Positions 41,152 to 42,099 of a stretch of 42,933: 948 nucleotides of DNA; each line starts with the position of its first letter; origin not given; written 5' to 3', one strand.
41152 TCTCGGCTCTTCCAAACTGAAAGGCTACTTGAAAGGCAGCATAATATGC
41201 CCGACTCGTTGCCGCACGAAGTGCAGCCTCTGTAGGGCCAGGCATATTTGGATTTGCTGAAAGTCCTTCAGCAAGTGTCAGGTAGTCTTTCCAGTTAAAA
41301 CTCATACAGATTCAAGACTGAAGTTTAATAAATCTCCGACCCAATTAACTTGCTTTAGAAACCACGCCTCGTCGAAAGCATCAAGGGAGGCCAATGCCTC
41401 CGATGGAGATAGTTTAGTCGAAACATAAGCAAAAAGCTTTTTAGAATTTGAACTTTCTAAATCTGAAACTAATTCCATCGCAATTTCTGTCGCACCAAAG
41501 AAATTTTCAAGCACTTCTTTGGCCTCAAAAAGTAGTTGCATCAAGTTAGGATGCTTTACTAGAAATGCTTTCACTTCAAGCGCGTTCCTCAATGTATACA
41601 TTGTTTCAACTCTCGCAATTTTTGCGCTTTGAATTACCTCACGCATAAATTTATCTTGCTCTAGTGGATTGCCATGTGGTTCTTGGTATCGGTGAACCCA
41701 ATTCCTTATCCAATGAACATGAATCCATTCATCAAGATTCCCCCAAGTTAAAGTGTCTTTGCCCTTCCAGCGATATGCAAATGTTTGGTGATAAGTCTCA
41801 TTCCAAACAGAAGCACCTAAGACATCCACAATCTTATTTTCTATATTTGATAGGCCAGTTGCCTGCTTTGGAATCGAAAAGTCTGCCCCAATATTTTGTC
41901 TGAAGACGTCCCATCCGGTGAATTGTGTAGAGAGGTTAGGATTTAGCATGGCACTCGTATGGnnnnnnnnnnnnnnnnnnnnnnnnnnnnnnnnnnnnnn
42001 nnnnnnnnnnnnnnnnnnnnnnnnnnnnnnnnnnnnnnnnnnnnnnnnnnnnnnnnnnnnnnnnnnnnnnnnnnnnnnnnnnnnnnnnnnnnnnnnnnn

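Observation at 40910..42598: AT-rich three-gene operon (two unknowns plus a HEPN-like protein): candidate new TA or defence module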

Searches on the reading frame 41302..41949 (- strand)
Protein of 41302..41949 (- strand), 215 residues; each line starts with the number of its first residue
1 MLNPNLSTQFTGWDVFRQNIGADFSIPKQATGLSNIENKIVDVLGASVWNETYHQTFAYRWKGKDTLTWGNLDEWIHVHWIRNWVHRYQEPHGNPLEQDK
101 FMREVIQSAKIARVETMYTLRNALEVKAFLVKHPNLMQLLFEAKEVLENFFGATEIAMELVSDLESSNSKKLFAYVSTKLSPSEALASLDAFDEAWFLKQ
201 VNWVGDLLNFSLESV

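Call 8: search_protein_families(library=pfam, proteins=[window:41302-41949:-], max_evalue=1)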
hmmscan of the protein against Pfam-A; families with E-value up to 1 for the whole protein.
window:41302-41949:- (215 aa): 1 family
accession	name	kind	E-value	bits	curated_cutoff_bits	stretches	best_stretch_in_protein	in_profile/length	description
PF02401.23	LYTB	-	0.23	11.2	24.5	1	158-205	201-247/267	LytB protein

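Call 9: search_protein_families(library=padloc, proteins=[window:41302-41949:-], max_evalue=1)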
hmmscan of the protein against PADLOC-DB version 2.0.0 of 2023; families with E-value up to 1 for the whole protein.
window:41302-41949:- (215 aa): 0 families

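Call 10: search_protein_families(library=ncbifam, proteins=[window:41302-41949:-], max_evalue=1)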
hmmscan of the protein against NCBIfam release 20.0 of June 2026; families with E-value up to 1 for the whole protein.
window:41302-41949:- (215 aa): 1 family
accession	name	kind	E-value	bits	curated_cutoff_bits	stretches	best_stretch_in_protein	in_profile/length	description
NF002187.0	PRK01045.1-1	equivalog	0.04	13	276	1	141-200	194-252/282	4-hydroxy-3-methylbut-2-enyl diphosphate reductase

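Call 13: find_homologous_proteins(query=window:41302-41949:-)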
Query window:41302-41949:- (215 aa): 13 proteins with E <= 0.001 among 112 candidates.
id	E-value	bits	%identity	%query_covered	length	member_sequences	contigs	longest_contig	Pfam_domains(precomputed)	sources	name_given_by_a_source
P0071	4.4e-138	476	98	100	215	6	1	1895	-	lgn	-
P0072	1.0e-58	217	47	100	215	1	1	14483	-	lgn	-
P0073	3.2e-50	189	50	81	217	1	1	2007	-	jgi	jgi:hypothetical protein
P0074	2.9e-46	176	48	81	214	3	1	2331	-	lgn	-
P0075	6.2e-46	175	50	81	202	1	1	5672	-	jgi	jgi:hypothetical protein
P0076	2.2e-45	174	47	81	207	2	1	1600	-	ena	-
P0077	4.0e-44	169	50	81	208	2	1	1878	-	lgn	-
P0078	9.9e-43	165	45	83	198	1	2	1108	-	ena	-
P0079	1.6e-42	164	46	81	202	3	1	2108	-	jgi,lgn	-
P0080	4.2e-42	163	43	88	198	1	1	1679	-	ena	-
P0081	2.8e-41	160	45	83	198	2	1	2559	-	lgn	-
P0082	1.6e-36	145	41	81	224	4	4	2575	-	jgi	jgi:hypothetical protein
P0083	1.8e-25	108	37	84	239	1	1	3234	-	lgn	-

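Call 28: search_solved_structures(query=A2, max_evalue=10)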
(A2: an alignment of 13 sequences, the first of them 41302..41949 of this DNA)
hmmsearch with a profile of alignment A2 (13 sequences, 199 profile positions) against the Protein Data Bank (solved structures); distinct sequences matched with E-value up to 10: 1.
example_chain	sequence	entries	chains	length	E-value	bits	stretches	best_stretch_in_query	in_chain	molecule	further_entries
2ki2_A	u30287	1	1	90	0.52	13.2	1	130-179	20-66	Ss-DNA binding protein 12RNP2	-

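Call 34: predict_structure(alignment_id=A2)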
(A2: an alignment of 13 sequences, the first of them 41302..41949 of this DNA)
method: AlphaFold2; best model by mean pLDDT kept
length: 215 residues; sequences in the alignment: 13
mean_pLDDT: 67.4   pTM: 0.59
mean pLDDT of the five models: 67.4, 66.7, 66.6, 65.8, 65.4
residues with pLDDT >= 90: 57; 70-90: 62; 50-70: 26; < 50: 70
segments of 3 or more residues with pLDDT < 50: 1-70
pLDDT, mean of each block of 10 residues (from residue 1): 29 32 31 42 40 35 37 63 62 68 79 90 94 90 91 94 82 94 90 84 82 79
secondary structure, 60 per line:
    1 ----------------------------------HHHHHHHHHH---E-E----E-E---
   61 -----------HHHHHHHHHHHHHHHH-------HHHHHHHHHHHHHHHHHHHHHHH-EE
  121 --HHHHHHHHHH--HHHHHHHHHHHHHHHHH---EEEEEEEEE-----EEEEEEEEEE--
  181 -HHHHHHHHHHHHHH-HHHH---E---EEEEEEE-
elements in order: H35-44 H72-87 H95-117 H123-132 H135-151 E155-163 E169-178 H182-195 H197-200 E208-214

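Call 38: fold_search(model_id=the predicted structure, library=pdb)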
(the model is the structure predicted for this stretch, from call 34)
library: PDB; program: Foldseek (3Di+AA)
matches with E <= 10: 754; with E <= 0.001: 0
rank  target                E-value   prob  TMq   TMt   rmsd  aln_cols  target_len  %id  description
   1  8d04_A                3.4e-02  0.95  0.20  0.49   5.2        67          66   15  Hallucinated C2 protein assembly HALC2_062 (released 2022-09-28)
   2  4mh4_A                7.9e-02  0.77  0.20  0.28   4.5        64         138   12  Crystal Structure of OsmC-like protein from Burkholderia cenocepacia J2315 (released 2013-10-16)
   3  7ah9_6A               9.5e-02  0.38  0.26  0.29  16.9       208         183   13  Substrate-engaged type 3 secretion system needle complex from Salmonella enterica typhimurium - SpaR state 1 (released 2021-03-17)
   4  8d04_E                1.0e-01  0.60  0.17  0.41   5.3        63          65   16  Hallucinated C2 protein assembly HALC2_062 (released 2022-09-28)
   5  8d04_B                1.1e-01  0.77  0.19  0.47   5.3        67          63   16  Hallucinated C2 protein assembly HALC2_062 (released 2022-09-28)
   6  6mjn_A                1.1e-01  0.41  0.19  0.26   6.3        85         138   18  Crystal structure of an organic hydroperoxide resistance protein OsmC, predicted redox protein, regulator of sulfide b (released 2018-10-03)
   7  8d04_C                1.4e-01  0.77  0.19  0.48   4.9        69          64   14  Hallucinated C2 protein assembly HALC2_062 (released 2022-09-28)
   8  6mjn_C                1.4e-01  0.51  0.20  0.28   6.0        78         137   15  Crystal structure of an organic hydroperoxide resistance protein OsmC, predicted redox protein, regulator of sulfide b (released 2018-10-03)
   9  2ql8_B                1.6e-01  0.41  0.19  0.26   5.8        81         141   17  Crystal structure of a putative redox protein (lsei_0423) from lactobacillus casei atcc 334 at 1.50 A resolution (released 2007-07-24)
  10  9jxc_A                1.7e-01  0.75  0.22  0.30   5.2        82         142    8  Crystal Structure of AbOhr-R15C (released 2024-11-06)
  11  6mjn_B                1.7e-01  0.38  0.18  0.23   6.2        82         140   18  Crystal structure of an organic hydroperoxide resistance protein OsmC, predicted redox protein, regulator of sulfide b (released 2018-10-03)
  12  5aj3_C                1.9e-01  0.80  0.25  0.36   4.4        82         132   17  Structure of the small subunit of the mammalian mitoribosome (released 2015-04-22)
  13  6ebd_C                2.0e-01  0.57  0.20  0.27   4.4        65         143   11  OhrB (Organic Hydroperoxide Resistance protein) mutant (C60A) from Chromobacterium violaceum, interacting with dihydro (released 2020-02-12)
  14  5tcp_0                2.0e-01  0.23  0.24  0.27  16.8       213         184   12  Near-atomic resolution cryo-EM structure of the periplasmic domains of PrgH and PrgK (released 2016-12-21)
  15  7pnt_C                2.2e-01  0.69  0.24  0.36   4.3        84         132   14  Assembly intermediate of mouse mitochondrial ribosome small subunit without mS37 in complex with RbfA and Tfb1m (released 2022-06-15)
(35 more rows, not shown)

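Call 95: search_protein_families(library=phrogs, proteins=[window:41302-41949:-], max_evalue=0.1)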
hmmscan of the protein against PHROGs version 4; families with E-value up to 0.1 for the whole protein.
window:41302-41949:- (215 aa): 0 families
